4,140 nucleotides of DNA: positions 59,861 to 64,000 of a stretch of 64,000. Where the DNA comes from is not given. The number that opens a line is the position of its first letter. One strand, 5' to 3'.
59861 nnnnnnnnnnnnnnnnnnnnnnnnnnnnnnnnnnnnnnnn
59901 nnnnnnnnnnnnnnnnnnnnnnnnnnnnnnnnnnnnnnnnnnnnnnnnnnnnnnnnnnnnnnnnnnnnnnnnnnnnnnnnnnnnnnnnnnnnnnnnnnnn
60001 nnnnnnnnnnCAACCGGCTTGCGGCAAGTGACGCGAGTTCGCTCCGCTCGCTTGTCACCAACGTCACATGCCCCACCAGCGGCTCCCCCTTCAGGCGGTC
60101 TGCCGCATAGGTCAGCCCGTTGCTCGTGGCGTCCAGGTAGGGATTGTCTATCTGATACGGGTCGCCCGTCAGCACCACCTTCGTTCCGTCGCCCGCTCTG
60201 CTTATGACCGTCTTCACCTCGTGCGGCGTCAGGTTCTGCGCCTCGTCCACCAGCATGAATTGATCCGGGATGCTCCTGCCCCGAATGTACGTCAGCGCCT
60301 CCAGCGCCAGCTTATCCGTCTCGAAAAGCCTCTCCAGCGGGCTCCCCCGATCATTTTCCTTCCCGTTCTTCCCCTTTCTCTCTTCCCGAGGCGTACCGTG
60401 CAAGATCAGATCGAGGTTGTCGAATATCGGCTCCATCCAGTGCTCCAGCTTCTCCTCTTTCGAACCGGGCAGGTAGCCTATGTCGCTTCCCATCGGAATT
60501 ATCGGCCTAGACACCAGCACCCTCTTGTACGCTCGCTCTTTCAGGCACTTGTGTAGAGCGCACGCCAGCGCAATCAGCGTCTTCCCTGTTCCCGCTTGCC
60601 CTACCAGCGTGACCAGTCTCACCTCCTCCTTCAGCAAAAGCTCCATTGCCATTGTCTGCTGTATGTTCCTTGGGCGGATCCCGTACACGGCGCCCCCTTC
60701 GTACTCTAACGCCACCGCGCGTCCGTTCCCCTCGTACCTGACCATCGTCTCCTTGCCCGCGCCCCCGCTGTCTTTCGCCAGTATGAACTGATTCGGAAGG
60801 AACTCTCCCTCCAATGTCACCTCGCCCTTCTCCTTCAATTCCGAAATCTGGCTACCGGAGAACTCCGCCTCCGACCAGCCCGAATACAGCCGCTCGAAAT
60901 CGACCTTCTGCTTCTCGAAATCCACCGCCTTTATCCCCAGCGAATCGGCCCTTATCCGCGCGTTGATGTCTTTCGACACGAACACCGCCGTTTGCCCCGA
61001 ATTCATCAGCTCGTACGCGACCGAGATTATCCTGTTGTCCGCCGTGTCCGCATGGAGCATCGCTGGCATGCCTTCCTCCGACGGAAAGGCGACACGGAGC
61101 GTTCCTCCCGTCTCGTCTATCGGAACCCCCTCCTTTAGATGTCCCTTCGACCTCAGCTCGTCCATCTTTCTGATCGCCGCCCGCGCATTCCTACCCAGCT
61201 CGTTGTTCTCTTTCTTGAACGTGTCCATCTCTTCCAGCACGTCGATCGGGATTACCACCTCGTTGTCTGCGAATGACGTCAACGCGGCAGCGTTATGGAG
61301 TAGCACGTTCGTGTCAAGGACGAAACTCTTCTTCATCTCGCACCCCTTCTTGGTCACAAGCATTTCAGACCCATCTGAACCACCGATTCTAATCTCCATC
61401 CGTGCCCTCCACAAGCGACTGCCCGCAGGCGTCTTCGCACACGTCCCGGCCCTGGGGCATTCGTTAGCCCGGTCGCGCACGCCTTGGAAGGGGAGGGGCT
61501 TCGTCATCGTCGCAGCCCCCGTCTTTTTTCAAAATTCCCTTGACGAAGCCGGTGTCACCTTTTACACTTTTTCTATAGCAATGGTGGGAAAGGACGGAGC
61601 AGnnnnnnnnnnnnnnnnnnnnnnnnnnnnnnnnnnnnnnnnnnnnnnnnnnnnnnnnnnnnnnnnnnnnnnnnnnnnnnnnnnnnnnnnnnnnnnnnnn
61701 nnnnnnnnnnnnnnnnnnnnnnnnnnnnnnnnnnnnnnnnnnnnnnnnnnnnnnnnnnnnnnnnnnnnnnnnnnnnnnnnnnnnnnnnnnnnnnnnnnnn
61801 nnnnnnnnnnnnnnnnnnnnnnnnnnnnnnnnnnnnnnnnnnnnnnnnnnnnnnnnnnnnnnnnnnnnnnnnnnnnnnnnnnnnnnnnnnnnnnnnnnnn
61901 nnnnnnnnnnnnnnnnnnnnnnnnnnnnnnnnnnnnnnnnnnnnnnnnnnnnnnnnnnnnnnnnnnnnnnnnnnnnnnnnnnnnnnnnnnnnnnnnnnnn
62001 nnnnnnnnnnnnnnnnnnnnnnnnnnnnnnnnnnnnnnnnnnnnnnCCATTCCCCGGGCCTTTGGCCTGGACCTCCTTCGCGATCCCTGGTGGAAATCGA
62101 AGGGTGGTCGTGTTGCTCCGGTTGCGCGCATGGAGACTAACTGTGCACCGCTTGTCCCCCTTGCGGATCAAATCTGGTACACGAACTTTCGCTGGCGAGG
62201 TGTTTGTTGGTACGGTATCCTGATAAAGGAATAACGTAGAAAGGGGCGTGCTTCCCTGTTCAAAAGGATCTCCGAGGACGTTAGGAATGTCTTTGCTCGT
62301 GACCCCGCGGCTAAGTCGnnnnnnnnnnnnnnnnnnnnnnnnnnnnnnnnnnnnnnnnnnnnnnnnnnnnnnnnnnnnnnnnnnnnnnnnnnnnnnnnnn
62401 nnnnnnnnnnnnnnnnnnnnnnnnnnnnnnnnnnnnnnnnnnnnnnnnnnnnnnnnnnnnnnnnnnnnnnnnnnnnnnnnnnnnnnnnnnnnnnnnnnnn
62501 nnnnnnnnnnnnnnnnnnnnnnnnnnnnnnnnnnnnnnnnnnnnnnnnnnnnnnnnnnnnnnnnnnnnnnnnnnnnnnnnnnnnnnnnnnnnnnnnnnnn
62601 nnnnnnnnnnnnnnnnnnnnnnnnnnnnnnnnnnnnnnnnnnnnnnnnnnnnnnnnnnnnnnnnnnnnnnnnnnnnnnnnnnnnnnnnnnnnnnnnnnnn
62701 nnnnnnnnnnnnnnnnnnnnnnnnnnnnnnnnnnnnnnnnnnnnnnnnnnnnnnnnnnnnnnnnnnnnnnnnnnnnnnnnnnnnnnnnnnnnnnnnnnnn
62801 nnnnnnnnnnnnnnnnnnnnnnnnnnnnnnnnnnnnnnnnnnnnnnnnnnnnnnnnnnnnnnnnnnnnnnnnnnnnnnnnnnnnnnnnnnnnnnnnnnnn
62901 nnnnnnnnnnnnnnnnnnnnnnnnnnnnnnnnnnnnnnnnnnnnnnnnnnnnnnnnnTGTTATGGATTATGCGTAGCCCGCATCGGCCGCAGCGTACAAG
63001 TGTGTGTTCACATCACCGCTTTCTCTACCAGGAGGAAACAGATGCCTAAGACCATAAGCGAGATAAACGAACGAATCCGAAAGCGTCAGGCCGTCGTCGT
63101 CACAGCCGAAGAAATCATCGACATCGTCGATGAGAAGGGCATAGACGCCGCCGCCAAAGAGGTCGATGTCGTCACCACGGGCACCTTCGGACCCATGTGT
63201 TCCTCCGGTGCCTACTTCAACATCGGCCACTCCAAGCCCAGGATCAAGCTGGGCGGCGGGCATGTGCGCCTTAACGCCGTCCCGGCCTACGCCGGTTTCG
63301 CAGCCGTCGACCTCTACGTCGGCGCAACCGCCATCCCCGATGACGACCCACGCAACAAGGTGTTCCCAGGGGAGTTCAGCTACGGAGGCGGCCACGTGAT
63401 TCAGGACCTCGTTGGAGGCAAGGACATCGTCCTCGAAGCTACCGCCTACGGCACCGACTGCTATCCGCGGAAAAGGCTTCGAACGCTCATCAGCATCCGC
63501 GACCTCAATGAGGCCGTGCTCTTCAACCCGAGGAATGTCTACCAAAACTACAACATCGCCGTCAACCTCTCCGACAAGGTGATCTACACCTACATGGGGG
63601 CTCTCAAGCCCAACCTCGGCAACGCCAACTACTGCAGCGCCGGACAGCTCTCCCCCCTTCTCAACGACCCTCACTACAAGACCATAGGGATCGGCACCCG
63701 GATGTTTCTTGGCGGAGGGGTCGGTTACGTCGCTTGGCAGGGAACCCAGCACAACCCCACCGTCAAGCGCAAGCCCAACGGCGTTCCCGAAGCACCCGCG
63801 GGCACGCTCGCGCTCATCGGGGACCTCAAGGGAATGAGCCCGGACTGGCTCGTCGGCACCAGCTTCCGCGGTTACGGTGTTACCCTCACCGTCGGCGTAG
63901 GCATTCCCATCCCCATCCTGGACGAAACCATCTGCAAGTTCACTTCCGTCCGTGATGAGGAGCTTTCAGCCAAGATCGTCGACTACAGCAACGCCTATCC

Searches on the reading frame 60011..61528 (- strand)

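Call 48: search_protein_families(library=pfam, max_evalue=0.00001, proteins=[window:60011-61528:-])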
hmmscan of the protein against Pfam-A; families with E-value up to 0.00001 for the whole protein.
window:60011-61528:- (506 aa): 3 families
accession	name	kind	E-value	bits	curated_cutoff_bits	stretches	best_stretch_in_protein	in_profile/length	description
PF02562.22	PhoH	-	4e-45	154.3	27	1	284-492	2-188/205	PhoH-like protein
PF13638.12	PIN_4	-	1e-30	107.1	21.9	1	69-205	1-132/132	PIN domain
PF13604.12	AAA_30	-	2.1e-09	37.8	27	0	421-461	88-129/191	AAA domain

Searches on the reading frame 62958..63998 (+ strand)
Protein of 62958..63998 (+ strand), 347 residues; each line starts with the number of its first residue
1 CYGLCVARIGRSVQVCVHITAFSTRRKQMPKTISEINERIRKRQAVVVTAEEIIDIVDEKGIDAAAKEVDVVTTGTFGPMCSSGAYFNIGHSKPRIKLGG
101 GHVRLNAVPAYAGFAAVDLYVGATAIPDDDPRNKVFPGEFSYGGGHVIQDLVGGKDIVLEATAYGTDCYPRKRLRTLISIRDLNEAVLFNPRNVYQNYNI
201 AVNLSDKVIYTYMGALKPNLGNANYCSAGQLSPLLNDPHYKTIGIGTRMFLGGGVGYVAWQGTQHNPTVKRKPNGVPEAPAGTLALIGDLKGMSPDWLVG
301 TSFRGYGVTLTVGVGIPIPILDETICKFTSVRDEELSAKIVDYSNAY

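Call 48: search_protein_families(library=pfam, max_evalue=0.00001, proteins=[window:62958-63998:+])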
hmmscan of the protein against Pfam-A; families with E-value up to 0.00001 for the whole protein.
window:62958-63998:+ (347 aa): 1 family
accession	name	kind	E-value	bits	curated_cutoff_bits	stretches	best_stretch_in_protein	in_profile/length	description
PF01837.22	HcyBio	-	3.3e-134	447.7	26.2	1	45-346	1-295/349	Homocysteine biosynthesis enzyme, sulfur-incorporation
